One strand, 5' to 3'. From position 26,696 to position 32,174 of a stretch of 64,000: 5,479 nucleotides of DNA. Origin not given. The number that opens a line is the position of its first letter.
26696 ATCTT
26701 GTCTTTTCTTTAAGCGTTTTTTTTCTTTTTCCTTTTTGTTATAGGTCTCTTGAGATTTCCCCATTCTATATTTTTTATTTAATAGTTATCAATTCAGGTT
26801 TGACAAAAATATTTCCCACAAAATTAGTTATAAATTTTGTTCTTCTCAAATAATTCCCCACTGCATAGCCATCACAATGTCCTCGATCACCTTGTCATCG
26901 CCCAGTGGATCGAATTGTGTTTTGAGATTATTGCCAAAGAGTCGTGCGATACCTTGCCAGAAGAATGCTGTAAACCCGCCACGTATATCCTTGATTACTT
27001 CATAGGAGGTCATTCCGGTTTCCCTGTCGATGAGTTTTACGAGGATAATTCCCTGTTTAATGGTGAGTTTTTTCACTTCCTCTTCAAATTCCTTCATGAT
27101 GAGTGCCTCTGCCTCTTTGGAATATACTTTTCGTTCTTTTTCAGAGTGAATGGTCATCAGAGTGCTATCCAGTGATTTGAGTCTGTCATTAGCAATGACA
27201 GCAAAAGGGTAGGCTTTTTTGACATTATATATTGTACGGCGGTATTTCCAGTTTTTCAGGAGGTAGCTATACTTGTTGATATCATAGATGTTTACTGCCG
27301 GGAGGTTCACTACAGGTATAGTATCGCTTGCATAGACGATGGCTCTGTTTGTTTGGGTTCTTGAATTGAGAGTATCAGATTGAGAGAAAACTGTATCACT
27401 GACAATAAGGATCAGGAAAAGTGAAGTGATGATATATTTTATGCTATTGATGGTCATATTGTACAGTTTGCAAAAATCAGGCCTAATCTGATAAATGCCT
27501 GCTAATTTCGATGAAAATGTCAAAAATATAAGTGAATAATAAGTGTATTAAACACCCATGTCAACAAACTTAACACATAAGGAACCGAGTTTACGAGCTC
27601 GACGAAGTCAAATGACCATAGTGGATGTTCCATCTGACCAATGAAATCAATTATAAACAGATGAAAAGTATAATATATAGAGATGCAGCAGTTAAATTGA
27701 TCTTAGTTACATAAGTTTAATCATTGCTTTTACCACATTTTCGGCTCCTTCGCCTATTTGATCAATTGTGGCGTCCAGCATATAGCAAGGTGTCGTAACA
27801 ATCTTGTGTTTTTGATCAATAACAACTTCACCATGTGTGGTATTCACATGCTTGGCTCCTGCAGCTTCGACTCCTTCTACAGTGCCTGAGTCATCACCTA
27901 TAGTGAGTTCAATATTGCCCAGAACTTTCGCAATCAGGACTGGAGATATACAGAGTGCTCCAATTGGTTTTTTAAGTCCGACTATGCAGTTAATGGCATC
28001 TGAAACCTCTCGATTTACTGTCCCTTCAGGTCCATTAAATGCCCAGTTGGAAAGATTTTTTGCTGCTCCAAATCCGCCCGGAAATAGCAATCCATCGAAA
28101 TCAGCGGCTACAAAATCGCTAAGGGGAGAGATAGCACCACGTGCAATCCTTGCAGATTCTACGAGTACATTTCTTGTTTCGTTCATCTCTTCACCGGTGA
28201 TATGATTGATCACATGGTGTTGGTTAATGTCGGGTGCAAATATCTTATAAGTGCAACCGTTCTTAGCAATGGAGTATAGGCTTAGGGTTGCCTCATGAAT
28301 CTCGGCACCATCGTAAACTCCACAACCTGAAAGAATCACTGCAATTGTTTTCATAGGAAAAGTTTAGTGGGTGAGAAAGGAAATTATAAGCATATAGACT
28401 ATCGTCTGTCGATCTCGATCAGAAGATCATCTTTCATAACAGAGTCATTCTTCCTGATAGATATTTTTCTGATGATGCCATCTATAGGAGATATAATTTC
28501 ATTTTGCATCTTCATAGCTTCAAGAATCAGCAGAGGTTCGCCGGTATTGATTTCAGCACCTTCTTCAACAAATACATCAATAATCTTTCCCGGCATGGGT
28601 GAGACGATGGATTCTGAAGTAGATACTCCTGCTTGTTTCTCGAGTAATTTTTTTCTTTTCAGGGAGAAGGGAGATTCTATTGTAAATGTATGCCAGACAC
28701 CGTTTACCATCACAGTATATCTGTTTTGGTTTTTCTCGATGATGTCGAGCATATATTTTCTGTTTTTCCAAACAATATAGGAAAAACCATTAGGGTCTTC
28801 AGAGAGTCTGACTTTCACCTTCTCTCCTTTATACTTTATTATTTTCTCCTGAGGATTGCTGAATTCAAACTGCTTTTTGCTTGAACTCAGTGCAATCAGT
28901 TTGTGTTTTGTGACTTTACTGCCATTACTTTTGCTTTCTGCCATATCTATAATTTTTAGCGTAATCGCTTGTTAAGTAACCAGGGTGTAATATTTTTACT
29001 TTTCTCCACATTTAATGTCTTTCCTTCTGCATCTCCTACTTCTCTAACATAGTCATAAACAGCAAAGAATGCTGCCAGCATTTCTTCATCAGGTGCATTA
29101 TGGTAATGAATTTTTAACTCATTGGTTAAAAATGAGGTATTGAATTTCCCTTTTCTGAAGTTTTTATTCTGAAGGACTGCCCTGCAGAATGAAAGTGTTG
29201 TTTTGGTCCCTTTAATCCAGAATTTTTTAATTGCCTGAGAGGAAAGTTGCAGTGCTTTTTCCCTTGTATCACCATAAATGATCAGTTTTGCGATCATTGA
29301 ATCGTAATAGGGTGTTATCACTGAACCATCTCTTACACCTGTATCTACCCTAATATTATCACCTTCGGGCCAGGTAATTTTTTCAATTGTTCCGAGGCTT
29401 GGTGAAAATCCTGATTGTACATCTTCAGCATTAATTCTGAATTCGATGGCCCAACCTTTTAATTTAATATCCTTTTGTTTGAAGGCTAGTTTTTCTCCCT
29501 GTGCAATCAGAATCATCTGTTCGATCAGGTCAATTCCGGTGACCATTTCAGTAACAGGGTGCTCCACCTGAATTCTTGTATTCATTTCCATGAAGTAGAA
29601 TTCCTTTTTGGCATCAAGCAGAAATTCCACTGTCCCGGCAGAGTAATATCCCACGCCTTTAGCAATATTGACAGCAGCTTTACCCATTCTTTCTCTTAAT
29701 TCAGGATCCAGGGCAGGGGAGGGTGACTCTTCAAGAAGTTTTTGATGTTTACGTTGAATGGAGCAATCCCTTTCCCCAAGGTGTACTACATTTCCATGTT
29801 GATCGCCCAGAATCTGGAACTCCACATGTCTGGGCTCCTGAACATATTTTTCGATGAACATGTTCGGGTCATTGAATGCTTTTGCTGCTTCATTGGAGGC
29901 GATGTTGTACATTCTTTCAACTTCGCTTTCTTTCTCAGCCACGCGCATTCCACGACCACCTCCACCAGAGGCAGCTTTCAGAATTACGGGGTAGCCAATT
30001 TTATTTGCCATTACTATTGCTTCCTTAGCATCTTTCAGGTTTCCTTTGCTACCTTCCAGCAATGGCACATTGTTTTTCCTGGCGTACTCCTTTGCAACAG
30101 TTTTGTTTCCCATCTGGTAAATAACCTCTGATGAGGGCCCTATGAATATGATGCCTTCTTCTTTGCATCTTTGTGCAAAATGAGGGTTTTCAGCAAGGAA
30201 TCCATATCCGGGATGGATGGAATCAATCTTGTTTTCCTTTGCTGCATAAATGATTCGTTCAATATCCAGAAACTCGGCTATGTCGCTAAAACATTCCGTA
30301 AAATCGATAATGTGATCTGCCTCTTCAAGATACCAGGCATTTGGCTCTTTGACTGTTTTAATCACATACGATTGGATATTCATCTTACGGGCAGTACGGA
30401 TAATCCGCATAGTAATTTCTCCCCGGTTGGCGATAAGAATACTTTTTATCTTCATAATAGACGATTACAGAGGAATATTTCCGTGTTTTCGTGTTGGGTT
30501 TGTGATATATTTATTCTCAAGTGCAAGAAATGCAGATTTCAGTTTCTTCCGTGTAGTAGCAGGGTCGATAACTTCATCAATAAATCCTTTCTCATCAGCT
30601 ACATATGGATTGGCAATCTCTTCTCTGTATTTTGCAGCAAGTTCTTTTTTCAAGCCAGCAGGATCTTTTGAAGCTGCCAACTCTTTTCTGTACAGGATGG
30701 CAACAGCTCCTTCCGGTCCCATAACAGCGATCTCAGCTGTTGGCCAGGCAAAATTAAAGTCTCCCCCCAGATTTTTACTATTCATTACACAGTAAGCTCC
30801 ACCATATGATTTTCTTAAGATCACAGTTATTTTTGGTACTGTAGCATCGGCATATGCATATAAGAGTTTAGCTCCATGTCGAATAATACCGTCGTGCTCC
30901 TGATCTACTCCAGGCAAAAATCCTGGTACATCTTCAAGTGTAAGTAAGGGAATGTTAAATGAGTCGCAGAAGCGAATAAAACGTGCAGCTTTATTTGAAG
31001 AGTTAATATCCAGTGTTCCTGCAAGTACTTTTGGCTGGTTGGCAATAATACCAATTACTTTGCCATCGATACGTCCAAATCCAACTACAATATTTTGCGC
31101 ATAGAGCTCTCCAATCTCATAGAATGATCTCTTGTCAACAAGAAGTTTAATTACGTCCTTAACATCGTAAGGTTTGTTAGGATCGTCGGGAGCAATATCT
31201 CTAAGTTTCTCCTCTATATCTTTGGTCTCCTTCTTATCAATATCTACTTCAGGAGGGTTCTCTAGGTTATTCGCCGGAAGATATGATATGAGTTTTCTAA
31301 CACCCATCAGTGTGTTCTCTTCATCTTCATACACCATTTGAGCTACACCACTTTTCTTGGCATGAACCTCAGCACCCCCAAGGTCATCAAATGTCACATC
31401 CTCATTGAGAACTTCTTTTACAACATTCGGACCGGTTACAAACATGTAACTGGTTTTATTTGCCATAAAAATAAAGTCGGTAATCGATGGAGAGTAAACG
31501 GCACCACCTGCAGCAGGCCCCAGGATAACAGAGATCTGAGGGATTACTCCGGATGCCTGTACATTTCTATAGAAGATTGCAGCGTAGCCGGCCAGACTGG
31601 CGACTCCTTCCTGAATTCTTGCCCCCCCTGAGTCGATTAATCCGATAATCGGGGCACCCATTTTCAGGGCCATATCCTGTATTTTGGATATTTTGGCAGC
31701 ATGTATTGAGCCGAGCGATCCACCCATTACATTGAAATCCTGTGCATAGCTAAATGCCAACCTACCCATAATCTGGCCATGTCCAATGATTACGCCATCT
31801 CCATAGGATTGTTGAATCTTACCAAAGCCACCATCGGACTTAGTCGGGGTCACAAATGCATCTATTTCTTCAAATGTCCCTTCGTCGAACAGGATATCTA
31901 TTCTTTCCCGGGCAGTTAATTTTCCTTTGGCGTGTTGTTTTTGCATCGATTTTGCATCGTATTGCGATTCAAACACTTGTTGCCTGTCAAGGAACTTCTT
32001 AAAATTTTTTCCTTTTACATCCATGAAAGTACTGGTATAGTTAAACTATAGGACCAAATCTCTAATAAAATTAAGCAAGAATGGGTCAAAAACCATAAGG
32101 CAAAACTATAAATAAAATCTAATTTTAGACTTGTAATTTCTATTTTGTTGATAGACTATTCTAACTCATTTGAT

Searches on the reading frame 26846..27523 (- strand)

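Call 52: search_protein_families(library=pfam, proteins=[window:26846-27523:-], max_evalue=0.00001)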
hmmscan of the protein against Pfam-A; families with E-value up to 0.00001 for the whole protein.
window:26846-27523:- (225 aa): 1 family
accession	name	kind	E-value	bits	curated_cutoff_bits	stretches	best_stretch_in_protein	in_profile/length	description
PF14127.11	DUF4294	-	1.1e-50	172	27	1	67-218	1-154/155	Domain of unknown function (DUF4294)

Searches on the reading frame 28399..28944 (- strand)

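Call 52: search_protein_families(library=pfam, proteins=[window:28399-28944:-], max_evalue=0.00001)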
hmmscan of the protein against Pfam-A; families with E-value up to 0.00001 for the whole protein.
window:28399-28944:- (181 aa): 2 families
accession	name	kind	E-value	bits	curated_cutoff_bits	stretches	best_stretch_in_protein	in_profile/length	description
PF00364.28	Biotin_lipoyl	-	4.5e-18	65.3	22.1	1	112-178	2-73/73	Biotin-requiring enzyme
PF13533.13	Biotin_lipoyl_2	-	1.2e-11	44.6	29.8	0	152-179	5-32/32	Biotin-lipoyl like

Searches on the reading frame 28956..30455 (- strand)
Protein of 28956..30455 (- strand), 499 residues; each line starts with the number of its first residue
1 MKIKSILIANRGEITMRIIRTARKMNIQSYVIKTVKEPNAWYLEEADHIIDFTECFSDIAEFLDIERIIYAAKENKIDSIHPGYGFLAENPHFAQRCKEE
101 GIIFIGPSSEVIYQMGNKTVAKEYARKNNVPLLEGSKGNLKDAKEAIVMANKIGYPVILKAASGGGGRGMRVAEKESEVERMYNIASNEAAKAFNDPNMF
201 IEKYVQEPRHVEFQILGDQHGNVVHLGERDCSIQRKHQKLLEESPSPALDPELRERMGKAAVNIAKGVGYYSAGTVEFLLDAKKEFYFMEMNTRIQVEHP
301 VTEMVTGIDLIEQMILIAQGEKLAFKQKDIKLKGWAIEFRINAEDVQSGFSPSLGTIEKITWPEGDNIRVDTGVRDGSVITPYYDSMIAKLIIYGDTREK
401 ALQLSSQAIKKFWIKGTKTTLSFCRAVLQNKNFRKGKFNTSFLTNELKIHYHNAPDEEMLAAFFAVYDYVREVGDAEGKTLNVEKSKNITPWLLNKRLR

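Call 8: search_protein_families(library=ncbifam, proteins=[window:28956-30455:-], max_evalue=0.001)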
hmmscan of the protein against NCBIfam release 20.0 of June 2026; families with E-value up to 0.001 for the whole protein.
window:28956-30455:- (499 aa): 35 families (the best 25 are shown)
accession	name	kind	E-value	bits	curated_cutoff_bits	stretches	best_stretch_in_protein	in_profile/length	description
NF006367.0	PRK08591.1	subfamily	2.5e-180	600.1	597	1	3-448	2-446/451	acetyl-CoA carboxylase biotin carboxylase subunit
TIGR00514.1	accC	equivalog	1.2e-174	581.4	626.5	1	3-448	2-446/449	acetyl-CoA carboxylase biotin carboxylase subunit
NF006406.0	PRK08654.1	equivalog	9e-172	572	739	1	4-450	3-447/499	acetyl-CoA carboxylase biotin carboxylase subunit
NF009554.0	PRK12999.1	equivalog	2.1e-171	572.3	965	1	2-450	4-459/1147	pyruvate carboxylase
NF004085.0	PRK05586.1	equivalog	2.4e-166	554.1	723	1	3-448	2-446/448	acetyl-CoA carboxylase biotin carboxylase subunit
NF006286.0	PRK08462.1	equivalog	1.5e-161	538.2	740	1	1-445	2-443/445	acetyl-CoA carboxylase biotin carboxylase subunit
NF005525.0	PRK07178.1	equivalog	2e-161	537.8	768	1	3-463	2-460/471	acetyl-CoA carboxylase biotin carboxylase subunit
NF009471.0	PRK12833.1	equivalog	2e-160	534.3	686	1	2-449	4-450/467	acetyl-CoA carboxylase biotin carboxylase subunit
NF006287.0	PRK08463.1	equivalog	1.6e-154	515.2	775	1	3-456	2-454/479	acetyl-CoA carboxylase subunit A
TIGR01235.1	pyruv_carbox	equivalog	4.1e-152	508.1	1114.45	1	5-446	1-451/1143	pyruvate carboxylase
TIGR02712.1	urea_carbox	equivalog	3.5e-148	495.3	1303.85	1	4-445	2-441/1201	urea carboxylase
TIGR01369.1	CPSaseII_lrg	equivalog_domain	3.8e-16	57.9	1027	1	92-330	644-876/1052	carbamoyl-phosphate synthase (glutamine-hydrolyzing) large subunit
NF053643.1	Ddl_archaea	equivalog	3e-12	46.2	500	1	98-331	87-305/367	putative pseudomurein biosynthesis ATP-grasp protein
NF003671.0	PRK05294.1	equivalog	4.3e-12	44.5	599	1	92-326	641-869/1058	carbamoyl-phosphate synthase large subunit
NF002378.0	PRK01372.1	subfamily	6.1e-12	44.9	243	1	117-293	100-269/305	D-alanine--D-alanine ligase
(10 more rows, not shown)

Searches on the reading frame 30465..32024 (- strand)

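Call 8: search_protein_families(library=ncbifam, proteins=[window:30465-32024:-], max_evalue=0.001)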
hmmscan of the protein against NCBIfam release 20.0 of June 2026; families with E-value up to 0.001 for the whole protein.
window:30465-32024:- (519 aa): 9 families
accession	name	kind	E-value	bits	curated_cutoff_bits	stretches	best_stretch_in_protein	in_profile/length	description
TIGR01117.1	mmdA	subfamily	5.1e-225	748.1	998.8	1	15-519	10-512/512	methylmalonyl-CoA decarboxylase subunit alpha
NF005530.0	PRK07189.1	equivalog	1.5e-23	83.3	228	1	29-204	9-191/303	biotin-independent malonate decarboxylase subunit beta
TIGR00515.1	accD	equivalog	3.8e-23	82.2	317.45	1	33-231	54-263/285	acetyl-CoA carboxylase, carboxyltransferase subunit beta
TIGR03133.1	malonate_beta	equivalog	3.8e-21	75.6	278.15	1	36-205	6-182/274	biotin-independent malonate decarboxylase subunit beta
NF041504.1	AccA_sub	subfamily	4.2e-16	59.1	300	2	311-453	40-186/257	carboxyltransferase subunit alpha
NF004344.0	PRK05724.1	equivalog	5.4e-15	55.4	357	1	342-454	136-244/319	acetyl-CoA carboxylase carboxyltransferase subunit alpha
TIGR00513.1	accA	equivalog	1.7e-13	50.7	319.3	1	310-453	96-243/321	acetyl-CoA carboxylase carboxyl transferase subunit alpha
NF008971.0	PRK12319.1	equivalog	8.9e-10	38.6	406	1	340-503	81-238/256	acetyl-CoA carboxylase carboxyl transferase subunit alpha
TIGR03134.1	malonate_gamma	equivalog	3.4e-05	23.5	237.15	1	289-440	3-165/258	biotin-independent malonate decarboxylase subunit gamma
